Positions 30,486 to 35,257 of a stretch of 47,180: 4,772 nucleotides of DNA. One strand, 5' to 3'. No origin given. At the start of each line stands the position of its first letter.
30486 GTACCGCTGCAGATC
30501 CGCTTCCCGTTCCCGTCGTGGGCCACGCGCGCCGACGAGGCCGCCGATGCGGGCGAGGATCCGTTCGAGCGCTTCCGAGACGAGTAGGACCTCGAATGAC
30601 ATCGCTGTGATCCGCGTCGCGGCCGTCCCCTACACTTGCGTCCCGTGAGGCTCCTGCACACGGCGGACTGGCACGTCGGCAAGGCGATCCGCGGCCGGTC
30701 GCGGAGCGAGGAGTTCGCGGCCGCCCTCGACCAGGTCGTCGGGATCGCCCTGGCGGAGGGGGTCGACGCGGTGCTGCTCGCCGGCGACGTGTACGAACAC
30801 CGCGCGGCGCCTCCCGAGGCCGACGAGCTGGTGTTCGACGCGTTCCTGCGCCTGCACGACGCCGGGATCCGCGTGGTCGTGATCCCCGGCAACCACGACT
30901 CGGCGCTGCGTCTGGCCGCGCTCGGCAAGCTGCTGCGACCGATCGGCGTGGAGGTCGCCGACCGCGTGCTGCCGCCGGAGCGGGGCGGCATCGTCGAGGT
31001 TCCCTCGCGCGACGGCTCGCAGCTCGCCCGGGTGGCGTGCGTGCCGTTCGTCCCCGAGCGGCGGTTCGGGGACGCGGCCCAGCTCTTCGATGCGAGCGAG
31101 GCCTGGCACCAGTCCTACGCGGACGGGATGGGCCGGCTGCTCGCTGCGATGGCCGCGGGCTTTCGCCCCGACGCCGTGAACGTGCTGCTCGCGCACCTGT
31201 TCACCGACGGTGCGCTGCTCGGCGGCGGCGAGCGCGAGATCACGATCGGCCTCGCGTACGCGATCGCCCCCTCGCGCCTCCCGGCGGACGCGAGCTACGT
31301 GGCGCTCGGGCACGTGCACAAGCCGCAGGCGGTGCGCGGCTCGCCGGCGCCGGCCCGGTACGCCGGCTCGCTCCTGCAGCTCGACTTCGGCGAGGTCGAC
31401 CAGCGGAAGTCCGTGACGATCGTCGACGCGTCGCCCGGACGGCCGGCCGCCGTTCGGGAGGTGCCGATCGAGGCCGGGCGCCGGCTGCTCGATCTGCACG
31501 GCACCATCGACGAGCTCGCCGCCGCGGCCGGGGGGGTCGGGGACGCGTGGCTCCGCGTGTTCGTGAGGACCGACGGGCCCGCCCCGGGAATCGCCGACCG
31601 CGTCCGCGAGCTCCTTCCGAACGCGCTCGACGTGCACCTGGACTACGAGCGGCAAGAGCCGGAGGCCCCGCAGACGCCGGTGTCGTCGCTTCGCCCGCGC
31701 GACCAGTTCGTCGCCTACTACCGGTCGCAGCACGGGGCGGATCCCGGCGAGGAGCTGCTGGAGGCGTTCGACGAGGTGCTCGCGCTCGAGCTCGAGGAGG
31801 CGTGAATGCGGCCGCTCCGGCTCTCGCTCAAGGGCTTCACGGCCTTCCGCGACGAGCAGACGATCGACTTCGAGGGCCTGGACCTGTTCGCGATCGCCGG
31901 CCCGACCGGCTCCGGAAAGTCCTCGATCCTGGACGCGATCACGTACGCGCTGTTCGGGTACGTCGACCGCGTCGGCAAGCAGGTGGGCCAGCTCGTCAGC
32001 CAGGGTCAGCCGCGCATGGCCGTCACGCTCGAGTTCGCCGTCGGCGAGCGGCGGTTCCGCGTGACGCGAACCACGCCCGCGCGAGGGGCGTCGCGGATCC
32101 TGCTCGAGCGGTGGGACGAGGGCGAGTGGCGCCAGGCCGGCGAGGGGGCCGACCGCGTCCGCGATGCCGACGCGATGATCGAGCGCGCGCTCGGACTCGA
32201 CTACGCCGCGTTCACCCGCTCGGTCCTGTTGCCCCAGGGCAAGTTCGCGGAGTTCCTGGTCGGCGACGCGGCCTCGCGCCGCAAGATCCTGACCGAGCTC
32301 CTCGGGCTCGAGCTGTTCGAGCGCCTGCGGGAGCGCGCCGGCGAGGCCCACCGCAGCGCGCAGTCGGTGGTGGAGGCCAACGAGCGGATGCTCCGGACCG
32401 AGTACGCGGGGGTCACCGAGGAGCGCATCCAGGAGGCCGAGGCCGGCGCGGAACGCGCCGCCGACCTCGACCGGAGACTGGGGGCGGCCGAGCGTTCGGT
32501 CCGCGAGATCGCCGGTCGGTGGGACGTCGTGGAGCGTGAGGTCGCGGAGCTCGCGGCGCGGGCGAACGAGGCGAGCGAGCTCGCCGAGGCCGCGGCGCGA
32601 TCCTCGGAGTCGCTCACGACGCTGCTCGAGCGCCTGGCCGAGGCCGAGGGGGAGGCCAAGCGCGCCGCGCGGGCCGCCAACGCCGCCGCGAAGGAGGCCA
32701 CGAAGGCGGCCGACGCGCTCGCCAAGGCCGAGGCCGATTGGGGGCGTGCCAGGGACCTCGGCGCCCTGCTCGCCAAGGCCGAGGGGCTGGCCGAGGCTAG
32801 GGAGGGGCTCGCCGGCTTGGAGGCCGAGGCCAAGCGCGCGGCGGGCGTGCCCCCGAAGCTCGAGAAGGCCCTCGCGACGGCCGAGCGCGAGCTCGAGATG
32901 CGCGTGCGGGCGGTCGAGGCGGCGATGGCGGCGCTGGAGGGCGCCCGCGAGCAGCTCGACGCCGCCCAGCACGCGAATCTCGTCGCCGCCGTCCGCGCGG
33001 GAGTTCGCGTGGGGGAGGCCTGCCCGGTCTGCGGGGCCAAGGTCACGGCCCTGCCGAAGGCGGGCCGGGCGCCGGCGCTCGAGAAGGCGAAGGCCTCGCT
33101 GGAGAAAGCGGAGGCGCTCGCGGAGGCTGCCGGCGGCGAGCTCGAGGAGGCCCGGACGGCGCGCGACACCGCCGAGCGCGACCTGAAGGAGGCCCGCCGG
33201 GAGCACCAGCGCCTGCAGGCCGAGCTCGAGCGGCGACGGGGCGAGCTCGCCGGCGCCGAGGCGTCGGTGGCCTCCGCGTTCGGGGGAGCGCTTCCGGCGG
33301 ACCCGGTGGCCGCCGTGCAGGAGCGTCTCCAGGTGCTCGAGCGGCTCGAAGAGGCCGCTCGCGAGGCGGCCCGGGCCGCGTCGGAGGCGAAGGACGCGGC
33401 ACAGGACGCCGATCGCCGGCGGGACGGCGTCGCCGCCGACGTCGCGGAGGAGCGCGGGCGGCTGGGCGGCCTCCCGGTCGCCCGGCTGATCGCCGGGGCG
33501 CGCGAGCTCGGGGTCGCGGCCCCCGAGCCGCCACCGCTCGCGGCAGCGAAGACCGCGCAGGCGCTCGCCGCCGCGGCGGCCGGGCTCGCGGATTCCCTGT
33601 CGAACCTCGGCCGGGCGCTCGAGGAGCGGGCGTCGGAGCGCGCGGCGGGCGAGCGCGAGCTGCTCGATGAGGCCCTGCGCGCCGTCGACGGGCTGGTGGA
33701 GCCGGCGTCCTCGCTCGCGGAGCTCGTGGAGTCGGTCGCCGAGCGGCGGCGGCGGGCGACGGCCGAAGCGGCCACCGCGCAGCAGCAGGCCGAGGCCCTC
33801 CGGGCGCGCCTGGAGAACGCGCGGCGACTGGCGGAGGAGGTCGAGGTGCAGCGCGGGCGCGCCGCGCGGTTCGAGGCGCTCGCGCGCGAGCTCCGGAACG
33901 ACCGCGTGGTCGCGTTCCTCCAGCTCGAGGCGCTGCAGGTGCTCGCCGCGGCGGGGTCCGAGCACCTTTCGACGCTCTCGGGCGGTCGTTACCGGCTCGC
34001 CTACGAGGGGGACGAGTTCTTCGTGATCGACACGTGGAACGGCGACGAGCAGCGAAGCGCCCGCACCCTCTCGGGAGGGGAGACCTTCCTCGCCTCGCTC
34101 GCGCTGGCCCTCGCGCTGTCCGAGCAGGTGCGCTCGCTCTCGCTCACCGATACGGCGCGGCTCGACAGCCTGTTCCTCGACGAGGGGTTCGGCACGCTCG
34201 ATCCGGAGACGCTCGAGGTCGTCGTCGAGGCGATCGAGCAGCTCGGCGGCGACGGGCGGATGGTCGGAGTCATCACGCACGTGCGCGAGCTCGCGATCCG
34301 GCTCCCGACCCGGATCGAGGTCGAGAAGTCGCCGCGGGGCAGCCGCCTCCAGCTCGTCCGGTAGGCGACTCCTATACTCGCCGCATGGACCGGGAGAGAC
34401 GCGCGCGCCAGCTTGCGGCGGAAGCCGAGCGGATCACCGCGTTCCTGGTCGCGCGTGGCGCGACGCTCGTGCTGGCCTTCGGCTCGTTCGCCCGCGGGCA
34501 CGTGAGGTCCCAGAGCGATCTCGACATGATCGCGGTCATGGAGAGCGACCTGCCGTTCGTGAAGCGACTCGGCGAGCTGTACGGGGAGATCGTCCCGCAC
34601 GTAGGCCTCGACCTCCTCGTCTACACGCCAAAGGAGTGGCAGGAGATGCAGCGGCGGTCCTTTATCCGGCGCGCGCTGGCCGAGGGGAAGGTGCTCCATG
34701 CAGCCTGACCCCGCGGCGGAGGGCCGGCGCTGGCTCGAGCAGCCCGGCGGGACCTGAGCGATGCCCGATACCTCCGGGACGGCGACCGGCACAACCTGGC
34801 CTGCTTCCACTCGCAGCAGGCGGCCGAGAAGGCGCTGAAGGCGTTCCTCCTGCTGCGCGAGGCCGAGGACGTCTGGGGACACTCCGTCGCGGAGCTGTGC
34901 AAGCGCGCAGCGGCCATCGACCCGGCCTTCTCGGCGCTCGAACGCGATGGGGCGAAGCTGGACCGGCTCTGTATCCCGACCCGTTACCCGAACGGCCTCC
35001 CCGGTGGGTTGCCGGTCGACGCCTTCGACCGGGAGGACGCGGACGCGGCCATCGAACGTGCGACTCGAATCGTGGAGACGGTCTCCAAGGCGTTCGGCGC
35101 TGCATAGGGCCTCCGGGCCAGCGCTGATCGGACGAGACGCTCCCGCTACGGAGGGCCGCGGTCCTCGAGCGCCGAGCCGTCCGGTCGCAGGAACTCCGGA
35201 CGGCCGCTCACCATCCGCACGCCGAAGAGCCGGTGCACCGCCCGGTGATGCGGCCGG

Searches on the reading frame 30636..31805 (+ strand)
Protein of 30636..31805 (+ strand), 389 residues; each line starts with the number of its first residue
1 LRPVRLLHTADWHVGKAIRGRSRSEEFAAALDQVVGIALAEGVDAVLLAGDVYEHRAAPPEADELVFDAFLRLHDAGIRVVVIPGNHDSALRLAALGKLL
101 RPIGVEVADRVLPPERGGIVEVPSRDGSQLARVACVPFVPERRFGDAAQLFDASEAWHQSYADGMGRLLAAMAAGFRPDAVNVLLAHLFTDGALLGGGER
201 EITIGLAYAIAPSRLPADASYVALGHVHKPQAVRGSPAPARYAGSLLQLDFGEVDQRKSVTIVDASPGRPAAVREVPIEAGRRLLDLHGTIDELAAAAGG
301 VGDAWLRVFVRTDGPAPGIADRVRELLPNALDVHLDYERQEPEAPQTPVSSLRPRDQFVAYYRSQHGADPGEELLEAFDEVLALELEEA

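Call 25: search_protein_families(library=pfam, proteins=[window:30636-31805:+], max_evalue=0.001)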
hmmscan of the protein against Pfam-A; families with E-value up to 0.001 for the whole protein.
window:30636-31805:+ (389 aa): 3 families
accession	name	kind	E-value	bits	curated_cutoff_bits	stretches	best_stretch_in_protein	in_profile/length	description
PF00149.33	Metallophos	-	4.7e-11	43.9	21.5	1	5-102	2-89/191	Calcineurin-like phosphoesterase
PF12320.13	SbcD_C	-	8.7e-07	29.7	24.4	1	282-365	3-93/94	Type 5 capsule protein repressor C-terminal domain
PF12850.12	Metallophos_2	-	0.00059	20.3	27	0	6-235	3-124/154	Calcineurin-like phosphoesterase superfamily domain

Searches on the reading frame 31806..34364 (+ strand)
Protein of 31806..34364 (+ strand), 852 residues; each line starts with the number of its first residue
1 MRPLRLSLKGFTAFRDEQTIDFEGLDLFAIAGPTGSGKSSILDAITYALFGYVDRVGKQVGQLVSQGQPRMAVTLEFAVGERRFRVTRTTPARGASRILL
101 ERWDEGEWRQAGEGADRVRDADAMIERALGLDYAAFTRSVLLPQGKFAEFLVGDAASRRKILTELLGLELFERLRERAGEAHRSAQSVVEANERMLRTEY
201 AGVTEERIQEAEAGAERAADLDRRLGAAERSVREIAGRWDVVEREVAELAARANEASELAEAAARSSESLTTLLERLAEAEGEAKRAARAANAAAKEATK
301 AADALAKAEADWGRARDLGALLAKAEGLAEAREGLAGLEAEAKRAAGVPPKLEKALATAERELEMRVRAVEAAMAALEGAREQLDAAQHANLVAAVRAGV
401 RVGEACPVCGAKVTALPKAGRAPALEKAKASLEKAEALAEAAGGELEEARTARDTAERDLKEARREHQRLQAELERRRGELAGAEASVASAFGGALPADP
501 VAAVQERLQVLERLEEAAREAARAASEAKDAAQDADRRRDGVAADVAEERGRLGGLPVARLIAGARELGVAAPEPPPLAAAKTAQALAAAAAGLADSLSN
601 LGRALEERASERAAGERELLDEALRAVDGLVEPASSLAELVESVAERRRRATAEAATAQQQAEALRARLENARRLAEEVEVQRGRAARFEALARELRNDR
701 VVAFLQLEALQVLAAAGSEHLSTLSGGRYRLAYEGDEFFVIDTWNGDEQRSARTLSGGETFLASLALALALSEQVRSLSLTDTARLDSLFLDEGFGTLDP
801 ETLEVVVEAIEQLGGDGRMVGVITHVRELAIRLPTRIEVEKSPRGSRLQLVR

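Call 8: search_protein_families(library=pfam, proteins=[window:31806-34364:+], max_evalue=0.01)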
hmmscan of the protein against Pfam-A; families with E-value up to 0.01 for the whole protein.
window:31806-34364:+ (852 aa): 9 families
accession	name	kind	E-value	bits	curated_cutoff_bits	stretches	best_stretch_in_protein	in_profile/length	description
PF13476.12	AAA_23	-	8.1e-22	79.3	27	1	5-169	1-166/201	AAA domain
PF13558.12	SbcC_Walker_B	-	7.2e-12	45.8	27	1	729-811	8-89/90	SbcC/RAD50-like, Walker B motif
PF02463.25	SMC_N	-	1.6e-11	44.5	40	1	5-828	4-200/220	RecF/RecN/SMC N terminal domain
PF13555.12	AAA_29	-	2.5e-07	30.8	27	1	12-51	10-48/61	P-loop containing region of AAA domain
PF13514.12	AAA_27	-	5.9e-06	26.5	22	1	1-160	1-157/206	AAA domain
PF00005.33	ABC_tran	-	0.0016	19.5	25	0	27-49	13-35/137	ABC transporter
PF14197.11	Cep57_CLD_2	-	0.0026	18.3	27.1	1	439-484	19-64/67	Centrosome localisation domain of PPC89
PF14379.11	Myb_CC_LHEQLE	-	0.0033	17.6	29.1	1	660-697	2-39/48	MYB-CC type transfactor, LHEQLE motif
PF23005.1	DUF7032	-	0.0041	17.3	27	0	227-290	13-76/115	Domain of unknown function (DUF7032)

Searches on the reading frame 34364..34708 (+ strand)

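Call 30: search_protein_families(library=ncbifam, proteins=[window:34364-34708:+], max_evalue=0.001)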
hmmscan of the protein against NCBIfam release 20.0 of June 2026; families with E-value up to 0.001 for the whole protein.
window:34364-34708:+ (114 aa): 2 families
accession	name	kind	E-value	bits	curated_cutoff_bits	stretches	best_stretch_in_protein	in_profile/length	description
NF047752.1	MntA_antitoxin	equivalog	3.1e-05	23.8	60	1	34-65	8-39/106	type VII toxin-antitoxin system MntA family adenylyltransferase antitoxin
NF051895.1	anti_phage_HalB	equivalog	0.00059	19.5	190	1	38-70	4-36/211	anti-phage Hailong system nucleotidyltransferase HalB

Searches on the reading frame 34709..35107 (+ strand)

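Call 25: search_protein_families(library=pfam, proteins=[window:34709-35107:+], max_evalue=0.001)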
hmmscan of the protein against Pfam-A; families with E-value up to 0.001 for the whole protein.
window:34709-35107:+ (132 aa): 1 family
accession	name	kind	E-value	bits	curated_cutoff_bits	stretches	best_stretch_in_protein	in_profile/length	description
PF05168.19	HEPN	-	6.8e-26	91.2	22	1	8-126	4-115/117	HEPN domain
